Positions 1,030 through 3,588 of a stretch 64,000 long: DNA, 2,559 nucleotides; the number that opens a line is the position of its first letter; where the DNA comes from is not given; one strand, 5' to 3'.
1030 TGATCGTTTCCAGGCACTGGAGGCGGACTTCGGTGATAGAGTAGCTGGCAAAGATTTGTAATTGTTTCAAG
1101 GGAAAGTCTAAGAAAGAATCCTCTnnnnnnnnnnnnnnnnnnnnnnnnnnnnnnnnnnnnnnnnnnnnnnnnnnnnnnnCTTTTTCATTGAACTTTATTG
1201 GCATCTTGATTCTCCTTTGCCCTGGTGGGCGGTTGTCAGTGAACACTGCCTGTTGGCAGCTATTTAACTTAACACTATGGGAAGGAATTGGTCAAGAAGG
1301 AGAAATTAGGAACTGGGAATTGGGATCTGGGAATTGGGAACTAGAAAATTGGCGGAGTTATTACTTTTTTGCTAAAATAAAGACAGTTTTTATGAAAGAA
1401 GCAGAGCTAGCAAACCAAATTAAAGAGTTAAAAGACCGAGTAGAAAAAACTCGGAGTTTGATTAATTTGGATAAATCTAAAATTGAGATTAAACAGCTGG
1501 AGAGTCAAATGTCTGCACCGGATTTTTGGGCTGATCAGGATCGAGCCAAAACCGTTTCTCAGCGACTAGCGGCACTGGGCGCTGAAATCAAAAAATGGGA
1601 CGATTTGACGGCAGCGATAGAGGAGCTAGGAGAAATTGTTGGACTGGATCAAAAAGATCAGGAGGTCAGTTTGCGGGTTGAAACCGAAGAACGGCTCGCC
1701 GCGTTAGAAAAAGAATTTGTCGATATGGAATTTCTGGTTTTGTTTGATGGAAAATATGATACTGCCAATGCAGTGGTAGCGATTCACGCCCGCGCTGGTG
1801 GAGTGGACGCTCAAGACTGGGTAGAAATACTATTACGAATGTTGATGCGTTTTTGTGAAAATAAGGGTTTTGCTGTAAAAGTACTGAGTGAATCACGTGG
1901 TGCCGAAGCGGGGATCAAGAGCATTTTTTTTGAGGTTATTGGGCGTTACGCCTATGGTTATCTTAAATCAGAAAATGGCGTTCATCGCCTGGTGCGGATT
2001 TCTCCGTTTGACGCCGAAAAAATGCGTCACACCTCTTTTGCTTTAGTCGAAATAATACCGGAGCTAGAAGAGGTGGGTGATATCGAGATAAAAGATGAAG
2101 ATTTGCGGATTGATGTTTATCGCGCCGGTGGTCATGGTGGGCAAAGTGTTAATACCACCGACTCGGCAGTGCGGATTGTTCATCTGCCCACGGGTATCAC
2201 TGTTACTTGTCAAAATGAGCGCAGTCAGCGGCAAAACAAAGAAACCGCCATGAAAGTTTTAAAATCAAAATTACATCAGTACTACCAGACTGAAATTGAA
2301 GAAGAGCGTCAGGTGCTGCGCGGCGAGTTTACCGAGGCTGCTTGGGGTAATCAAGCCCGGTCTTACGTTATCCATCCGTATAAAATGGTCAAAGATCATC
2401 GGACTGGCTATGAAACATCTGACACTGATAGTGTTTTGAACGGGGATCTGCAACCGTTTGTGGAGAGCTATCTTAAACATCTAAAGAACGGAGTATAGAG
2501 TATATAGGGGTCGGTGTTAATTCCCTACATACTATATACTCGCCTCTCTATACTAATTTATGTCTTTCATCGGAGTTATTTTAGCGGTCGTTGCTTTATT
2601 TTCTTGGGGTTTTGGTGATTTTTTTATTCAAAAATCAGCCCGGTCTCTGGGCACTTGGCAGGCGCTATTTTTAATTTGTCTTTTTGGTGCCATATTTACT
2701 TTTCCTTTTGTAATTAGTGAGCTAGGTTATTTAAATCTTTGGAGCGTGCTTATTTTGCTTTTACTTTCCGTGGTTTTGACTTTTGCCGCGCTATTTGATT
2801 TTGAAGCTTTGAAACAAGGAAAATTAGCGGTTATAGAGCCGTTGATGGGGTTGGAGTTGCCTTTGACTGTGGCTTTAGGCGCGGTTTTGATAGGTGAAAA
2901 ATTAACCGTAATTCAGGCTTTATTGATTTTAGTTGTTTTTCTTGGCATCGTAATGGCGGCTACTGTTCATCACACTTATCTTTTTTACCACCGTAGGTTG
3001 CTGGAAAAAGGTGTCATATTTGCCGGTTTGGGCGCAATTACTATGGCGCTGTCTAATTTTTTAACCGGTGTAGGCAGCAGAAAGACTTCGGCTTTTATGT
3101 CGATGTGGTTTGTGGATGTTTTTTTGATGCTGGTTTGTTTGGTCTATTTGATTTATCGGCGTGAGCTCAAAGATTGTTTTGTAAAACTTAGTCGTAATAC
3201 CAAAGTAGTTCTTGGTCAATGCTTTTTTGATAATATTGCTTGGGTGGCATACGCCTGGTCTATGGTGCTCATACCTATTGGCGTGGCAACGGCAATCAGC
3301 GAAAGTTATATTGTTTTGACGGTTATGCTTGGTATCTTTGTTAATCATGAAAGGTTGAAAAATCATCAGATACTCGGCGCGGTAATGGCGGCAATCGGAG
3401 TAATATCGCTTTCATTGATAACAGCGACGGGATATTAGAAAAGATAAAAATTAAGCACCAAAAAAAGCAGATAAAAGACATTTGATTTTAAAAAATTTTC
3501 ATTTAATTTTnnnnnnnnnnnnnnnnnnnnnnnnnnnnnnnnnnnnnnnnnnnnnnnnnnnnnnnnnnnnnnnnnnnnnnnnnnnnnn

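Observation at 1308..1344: Dispersed family of degenerate 7-nt-period G-rich arrays in gene-start-proximal spacers; one forms a canonical G-quadruplex motif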

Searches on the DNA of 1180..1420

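Call 66: search_rna_families(source=window, start=1180, end=1420, threshold=evalue, max_evalue=1)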
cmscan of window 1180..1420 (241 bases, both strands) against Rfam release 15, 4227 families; matches with E-value up to 1: 0.
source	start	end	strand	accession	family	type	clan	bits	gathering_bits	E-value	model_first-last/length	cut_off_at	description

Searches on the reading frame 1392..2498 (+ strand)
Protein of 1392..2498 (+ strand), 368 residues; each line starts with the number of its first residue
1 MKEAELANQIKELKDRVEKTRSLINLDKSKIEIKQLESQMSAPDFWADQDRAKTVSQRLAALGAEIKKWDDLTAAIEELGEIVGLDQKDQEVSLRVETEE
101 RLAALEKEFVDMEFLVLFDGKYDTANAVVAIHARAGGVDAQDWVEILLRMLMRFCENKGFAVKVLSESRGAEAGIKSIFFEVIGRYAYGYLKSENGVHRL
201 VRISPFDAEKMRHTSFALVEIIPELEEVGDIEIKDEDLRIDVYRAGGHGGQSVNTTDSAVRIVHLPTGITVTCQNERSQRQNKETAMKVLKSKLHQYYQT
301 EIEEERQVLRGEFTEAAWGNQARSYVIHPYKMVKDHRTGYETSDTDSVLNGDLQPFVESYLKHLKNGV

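Call 11: search_protein_families(library=ncbifam, proteins=[window:1392-2498:+])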
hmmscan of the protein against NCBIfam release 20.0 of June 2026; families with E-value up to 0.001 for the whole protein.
window:1392-2498:+ (368 aa): 5 families
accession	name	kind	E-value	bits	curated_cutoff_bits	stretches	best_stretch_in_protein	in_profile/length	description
TIGR00020.2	prfB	exception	5.8e-141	469.6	370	1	10-362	1-353/353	peptide chain release factor 2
TIGR00019.1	prfA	equivalog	2.2e-76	257.1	423.25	1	22-364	6-350/361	peptide chain release factor 1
NF001859.2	PRK00591.1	equivalog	3.3e-76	256.6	400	1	27-363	2-341/347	peptide chain release factor 1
TIGR03072.1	release_prfH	equivalog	1.3e-30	106.5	166.65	1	131-323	5-193/200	peptide chain release factor H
NF006718.0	PRK09256.1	equivalog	2.9e-10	40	100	1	230-263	9-42/140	alternative ribosome rescue aminoacyl-tRNA hydrolase ArfB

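Call 34: find_related_loci(query=window:1392-2498:+, collection=metagenome_contigs, flank=10000)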
Query window:1392-2498:+ (368 aa) in metagenome_contigs; peptide patterns used: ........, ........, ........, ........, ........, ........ (x = any residue, [..] = any of these).
600 stretches matched a pattern (row limit reached: there are more); 584 encode a relative of the query (tblastn E <= 1e-3); the best 80 are kept; 80 distinct loci.
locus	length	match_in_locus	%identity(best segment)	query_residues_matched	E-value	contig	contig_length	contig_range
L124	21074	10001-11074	59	5-362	1e-145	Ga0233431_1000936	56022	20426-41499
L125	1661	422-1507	58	1-362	8e-158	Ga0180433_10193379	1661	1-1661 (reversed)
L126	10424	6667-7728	60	9-362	2e-142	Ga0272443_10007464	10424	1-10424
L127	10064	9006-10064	59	5-357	6e-142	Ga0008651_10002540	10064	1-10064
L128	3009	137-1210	57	5-362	2e-142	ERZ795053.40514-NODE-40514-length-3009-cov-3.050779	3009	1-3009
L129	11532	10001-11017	61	24-364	8e-136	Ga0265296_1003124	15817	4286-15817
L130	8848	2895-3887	59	32-362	8e-134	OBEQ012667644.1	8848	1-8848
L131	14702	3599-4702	56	6-367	1e-133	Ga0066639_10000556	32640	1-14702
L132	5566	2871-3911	56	24-363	8e-134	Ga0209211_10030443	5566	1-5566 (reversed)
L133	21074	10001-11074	55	5-362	6e-132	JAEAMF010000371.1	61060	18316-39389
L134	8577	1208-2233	56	22-365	8e-132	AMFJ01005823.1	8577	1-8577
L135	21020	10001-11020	59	23-362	1e-128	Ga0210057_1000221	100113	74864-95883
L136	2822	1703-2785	54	8-368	1e-132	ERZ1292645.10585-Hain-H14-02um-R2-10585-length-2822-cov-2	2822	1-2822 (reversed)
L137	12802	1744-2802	54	10-362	1e-125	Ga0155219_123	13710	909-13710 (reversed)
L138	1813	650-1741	54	5-368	5e-135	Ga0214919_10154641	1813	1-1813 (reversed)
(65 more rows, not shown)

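Call 38: find_homologous_proteins(query=window:1392-2498:+, max_evalue=1e-60)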
Query window:1392-2498:+ (368 aa): 7995 proteins with E <= 1e-60 among 8000 candidates; the best 120 are listed.
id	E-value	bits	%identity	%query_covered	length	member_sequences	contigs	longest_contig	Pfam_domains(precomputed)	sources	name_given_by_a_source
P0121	1.9e-238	808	100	100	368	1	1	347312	PF03462.24,PF00472.27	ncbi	ncbi:MAG: peptide chain release factor 2 [Patescibacteria group bacterium]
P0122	3.0e-238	808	100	100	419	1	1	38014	PF03462.24,PF00472.27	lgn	-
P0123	3.9e-238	807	100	100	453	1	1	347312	PF03462.24,PF00472.27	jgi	jgi:peptide chain release factor 2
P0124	2.8e-172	591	73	100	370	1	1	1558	PF03462.24,PF00472.27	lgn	-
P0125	2.5e-171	588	71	99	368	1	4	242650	PF03462.24,PF00472.27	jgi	jgi:peptide chain release factor 2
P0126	1.2e-166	572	70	99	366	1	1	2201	PF03462.24,PF00472.27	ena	-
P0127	3.3e-165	568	72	99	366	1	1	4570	PF03462.24,PF00472.27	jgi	-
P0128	6.1e-163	560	70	99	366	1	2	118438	PF03462.24,PF00472.27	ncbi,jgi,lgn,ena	ncbi:MAG: peptide chain release factor 2 [Patescibacteria group bacterium]|jgi:peptide chain release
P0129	3.5e-160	551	68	100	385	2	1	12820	PF03462.24,PF00472.27,PF16326.11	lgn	-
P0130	5.3e-157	541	67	99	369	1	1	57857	PF03462.24,PF00472.27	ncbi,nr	ncbi:peptide chain release factor 2 [Candidatus Falkowbacteria bacterium]|nr:peptide chain release f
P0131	8.9e-157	540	66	98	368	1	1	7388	PF03462.24,PF00472.27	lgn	-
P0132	1.0e-156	540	67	96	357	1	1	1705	PF03462.24,PF00472.27,PF16326.11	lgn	-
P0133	1.2e-155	536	69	93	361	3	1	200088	PF03462.24,PF00472.27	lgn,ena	-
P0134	2.1e-149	516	63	99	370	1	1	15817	PF03462.24,PF00472.27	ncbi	-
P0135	2.1e-149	516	64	98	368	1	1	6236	PF03462.24,PF00472.27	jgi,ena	-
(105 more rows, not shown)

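Call 39: find_encoding_contigs(protein=P0122, flank=10000, max_places=5)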
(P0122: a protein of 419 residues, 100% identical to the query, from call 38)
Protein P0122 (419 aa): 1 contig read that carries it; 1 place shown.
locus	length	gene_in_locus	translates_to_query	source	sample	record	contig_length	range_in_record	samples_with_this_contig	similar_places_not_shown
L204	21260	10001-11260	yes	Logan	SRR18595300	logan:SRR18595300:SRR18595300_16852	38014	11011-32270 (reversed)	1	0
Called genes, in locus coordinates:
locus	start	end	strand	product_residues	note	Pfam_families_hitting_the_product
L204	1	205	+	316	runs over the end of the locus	PF01370:Epimerase, PF16363:GDP_Man_Dehyd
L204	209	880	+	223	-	PF00535:Glycos_transf_2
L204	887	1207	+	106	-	PF10066:DUF2304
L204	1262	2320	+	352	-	PF00535:Glycos_transf_2, PF10111:Glyco_tranf_2_2, PF13641:Glyco_tranf_2_3, PF13632:Glyco_trans_2_3 (faint)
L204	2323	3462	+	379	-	PF13439:Glyco_transf_4, PF20706:GT4-conflict, PF00534:Glycos_transf_1, PF13692:Glyco_trans_1_4, PF13524:Glyco_trans_1_2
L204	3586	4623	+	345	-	PF13439:Glyco_transf_4, PF00534:Glycos_transf_1, PF13692:Glyco_trans_1_4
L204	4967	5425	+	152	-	PF22811:Zn_ribbon_NrdR, PF03477:ATP-cone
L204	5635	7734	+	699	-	PF03477:ATP-cone, PF13597:NRDD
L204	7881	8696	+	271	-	PF13353:Fer4_12, PF04055:Radical_SAM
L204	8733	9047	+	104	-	PF01035:DNA_binding_1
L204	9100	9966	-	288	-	-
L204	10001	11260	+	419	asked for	PF03462:PCRF, PF00472:RF-1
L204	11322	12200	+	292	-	PF00892:EamA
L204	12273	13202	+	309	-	PF01073:3Beta_HSD, PF01370:Epimerase, PF02719:Polysacc_synt_2, PF04321:RmlD_sub_bind, PF13460:NAD_binding_10, PF16363:GDP_Man_Dehyd, PF07993:NAD_binding_4 (weak)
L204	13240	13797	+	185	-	PF01300:Sua5_yciO_yrdC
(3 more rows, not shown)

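Call 40: find_encoding_contigs(protein=P0125, flank=10000, max_places=2)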
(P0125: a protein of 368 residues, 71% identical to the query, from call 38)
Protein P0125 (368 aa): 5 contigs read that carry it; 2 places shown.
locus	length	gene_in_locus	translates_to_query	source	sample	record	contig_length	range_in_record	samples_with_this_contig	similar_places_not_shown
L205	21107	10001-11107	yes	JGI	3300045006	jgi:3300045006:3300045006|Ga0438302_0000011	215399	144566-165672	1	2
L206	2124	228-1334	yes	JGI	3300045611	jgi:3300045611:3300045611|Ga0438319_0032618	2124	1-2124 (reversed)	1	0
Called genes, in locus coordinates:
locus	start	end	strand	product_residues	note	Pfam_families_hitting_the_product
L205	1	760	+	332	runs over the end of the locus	PF01073:3Beta_HSD, PF01370:Epimerase, PF02719:Polysacc_synt_2 (faint), PF04321:RmlD_sub_bind, PF07993:NAD_binding_4 (faint), PF16363:GDP_Man_Dehyd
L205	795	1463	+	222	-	PF00535:Glycos_transf_2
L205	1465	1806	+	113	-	PF10066:DUF2304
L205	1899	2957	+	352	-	PF00535:Glycos_transf_2, PF13641:Glyco_tranf_2_3, PF13506:Glyco_transf_21 (weak), PF13632:Glyco_trans_2_3 (weak)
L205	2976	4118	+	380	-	PF08323:Glyco_transf_5 (faint), PF13439:Glyco_transf_4, PF13579:Glyco_trans_4_4, PF20706:GT4-conflict, PF00534:Glycos_transf_1, PF13692:Glyco_trans_1_4, PF13524:Glyco_trans_1_2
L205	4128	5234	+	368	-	PF13439:Glyco_transf_4 (weak), PF13579:Glyco_trans_4_4, PF00534:Glycos_transf_1, PF13692:Glyco_trans_1_4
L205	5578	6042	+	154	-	PF22811:Zn_ribbon_NrdR, PF03477:ATP-cone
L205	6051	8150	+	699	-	PF03477:ATP-cone, PF13597:NRDD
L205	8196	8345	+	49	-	PF13597:NRDD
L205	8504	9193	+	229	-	PF04055:Radical_SAM, PF13353:Fer4_12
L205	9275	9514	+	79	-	-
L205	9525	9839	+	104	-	PF01035:DNA_binding_1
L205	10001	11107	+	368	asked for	PF03462:PCRF, PF00472:RF-1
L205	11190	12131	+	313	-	PF01073:3Beta_HSD, PF01370:Epimerase, PF02719:Polysacc_synt_2, PF04321:RmlD_sub_bind, PF13460:NAD_binding_10 (weak), PF16363:GDP_Man_Dehyd, PF07993:NAD_binding_4 (weak)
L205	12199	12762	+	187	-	PF01300:Sua5_yciO_yrdC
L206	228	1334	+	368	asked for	PF03462:PCRF, PF00472:RF-1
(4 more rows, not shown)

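Call 68: find_encoding_contigs(protein=P0128, flank=10000, max_places=1)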
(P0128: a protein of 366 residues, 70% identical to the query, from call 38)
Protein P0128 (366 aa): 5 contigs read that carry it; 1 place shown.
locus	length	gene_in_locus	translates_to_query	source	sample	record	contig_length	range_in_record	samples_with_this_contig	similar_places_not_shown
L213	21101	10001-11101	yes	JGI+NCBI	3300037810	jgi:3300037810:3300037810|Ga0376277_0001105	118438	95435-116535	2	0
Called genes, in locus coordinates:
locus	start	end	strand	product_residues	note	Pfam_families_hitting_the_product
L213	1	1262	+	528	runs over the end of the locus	PF13451:zf_Tbcl (faint)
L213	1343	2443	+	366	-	PF13439:Glyco_transf_4, PF13579:Glyco_trans_4_4, PF00534:Glycos_transf_1, PF13692:Glyco_trans_1_4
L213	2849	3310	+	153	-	PF22811:Zn_ribbon_NrdR, PF03477:ATP-cone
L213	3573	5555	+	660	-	PF03477:ATP-cone, PF13597:NRDD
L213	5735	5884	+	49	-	PF13597:NRDD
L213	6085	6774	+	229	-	PF04055:Radical_SAM, PF13353:Fer4_12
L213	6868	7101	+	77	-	-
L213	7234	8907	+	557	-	PF00488:MutS_V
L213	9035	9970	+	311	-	-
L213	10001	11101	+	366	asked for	PF03462:PCRF, PF00472:RF-1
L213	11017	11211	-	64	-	-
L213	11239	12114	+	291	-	PF00892:EamA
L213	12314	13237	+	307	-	PF01073:3Beta_HSD, PF01370:Epimerase, PF02719:Polysacc_synt_2, PF04321:RmlD_sub_bind, PF13460:NAD_binding_10, PF16363:GDP_Man_Dehyd, PF07993:NAD_binding_4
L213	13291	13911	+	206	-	PF01300:Sua5_yciO_yrdC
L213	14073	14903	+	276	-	PF00398:RrnaAD, PF13649:Methyltransf_25 (weak)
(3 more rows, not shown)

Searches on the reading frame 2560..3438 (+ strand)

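Call 11: search_protein_families(library=ncbifam, proteins=[window:2560-3438:+])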
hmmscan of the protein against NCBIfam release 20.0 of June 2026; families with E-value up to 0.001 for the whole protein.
window:2560-3438:+ (292 aa): 3 families
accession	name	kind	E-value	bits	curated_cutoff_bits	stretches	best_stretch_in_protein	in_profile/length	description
TIGR03340.1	phn_DUF6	hypoth_equivalog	3.8e-07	30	288.15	1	34-282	28-279/281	phosphonate utilization associated putative membrane protein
NF008523.0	PRK11453.1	equivalog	0.00031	20.5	472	1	224-284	71-130/299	O-acetylserine/cysteine exporter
TIGR00950.1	2A78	equivalog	0.00051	19.5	230.2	1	16-282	1-264/264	carboxylate/amino acid/amine transporter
